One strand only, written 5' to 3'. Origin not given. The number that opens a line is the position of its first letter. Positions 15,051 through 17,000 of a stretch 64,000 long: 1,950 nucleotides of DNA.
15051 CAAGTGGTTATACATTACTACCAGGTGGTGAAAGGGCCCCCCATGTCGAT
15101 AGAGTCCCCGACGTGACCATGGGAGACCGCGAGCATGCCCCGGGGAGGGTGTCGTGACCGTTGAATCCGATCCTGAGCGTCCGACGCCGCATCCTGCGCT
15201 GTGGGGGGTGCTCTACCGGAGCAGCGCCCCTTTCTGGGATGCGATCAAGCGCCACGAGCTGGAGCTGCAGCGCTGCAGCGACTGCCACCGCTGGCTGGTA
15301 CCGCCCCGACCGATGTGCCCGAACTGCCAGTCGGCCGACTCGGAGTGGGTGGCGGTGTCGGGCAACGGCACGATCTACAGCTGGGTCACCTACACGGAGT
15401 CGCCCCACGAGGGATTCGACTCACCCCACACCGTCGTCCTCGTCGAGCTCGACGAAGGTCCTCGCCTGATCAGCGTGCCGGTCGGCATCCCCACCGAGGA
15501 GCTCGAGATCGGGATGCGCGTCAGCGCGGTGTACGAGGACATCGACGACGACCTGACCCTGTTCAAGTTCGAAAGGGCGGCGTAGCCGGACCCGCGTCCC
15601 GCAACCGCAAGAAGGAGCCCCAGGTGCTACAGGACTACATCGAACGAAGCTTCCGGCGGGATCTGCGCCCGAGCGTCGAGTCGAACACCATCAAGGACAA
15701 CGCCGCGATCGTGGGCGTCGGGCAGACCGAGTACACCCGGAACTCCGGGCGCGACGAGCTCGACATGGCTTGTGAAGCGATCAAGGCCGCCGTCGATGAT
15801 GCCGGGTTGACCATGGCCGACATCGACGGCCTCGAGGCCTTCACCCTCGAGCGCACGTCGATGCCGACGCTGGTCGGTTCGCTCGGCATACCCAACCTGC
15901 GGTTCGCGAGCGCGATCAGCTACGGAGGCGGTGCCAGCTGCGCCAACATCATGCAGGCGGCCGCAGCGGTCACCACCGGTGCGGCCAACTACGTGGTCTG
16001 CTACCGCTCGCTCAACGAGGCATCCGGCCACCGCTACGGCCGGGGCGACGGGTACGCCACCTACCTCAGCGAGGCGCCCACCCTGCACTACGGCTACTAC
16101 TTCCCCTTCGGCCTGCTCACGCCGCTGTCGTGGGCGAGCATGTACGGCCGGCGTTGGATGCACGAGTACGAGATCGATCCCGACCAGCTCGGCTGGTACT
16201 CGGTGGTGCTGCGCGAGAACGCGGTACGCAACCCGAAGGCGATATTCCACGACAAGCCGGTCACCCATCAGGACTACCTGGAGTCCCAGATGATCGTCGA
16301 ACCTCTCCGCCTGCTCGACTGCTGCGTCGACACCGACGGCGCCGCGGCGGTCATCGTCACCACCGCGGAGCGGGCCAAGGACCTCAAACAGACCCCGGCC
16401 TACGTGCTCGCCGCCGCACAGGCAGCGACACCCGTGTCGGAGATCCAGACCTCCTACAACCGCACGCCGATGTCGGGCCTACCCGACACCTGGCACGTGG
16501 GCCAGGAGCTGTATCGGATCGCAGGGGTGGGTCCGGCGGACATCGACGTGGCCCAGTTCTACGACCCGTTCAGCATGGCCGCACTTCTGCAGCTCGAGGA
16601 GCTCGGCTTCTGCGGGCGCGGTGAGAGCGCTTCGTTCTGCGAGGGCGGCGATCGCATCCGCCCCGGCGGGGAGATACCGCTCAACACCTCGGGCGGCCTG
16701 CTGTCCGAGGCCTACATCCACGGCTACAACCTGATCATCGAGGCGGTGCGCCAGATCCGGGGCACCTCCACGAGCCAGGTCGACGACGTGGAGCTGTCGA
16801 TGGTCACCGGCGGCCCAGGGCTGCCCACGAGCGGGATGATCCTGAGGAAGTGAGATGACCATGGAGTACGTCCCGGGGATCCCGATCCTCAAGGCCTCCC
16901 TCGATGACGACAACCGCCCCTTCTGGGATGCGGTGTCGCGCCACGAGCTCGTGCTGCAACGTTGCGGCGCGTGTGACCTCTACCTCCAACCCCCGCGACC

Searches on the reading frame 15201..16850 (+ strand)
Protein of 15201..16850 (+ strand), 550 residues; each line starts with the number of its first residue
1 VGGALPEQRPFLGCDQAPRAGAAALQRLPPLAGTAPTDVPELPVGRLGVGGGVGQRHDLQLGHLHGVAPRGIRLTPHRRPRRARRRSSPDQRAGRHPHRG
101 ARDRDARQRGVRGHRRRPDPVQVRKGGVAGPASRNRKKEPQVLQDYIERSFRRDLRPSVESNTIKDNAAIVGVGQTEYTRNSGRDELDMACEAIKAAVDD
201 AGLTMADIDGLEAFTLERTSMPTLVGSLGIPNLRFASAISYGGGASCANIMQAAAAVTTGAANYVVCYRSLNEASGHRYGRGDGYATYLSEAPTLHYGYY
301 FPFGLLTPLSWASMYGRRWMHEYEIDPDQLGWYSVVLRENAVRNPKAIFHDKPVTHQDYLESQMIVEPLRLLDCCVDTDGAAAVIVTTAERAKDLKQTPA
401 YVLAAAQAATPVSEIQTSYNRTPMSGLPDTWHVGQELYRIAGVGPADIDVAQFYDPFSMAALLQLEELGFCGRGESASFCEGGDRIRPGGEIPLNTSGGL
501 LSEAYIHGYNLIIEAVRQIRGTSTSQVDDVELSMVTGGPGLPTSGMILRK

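Call 25: search_protein_families(library=pfam, proteins=[window:15201-16850:+], max_evalue=0.001)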
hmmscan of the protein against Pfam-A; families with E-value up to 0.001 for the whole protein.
window:15201-16850:+ (550 aa): 2 families
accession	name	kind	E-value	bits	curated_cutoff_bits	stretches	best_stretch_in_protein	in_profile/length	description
PF22691.2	Thiolase_C_1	-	7.5e-33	113.7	28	1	432-541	22-133/144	Thiolase C-terminal domain-like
PF00108.29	Thiolase_N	-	0.00029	20.7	26.4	0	183-389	20-259/260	Thiolase, N-terminal domain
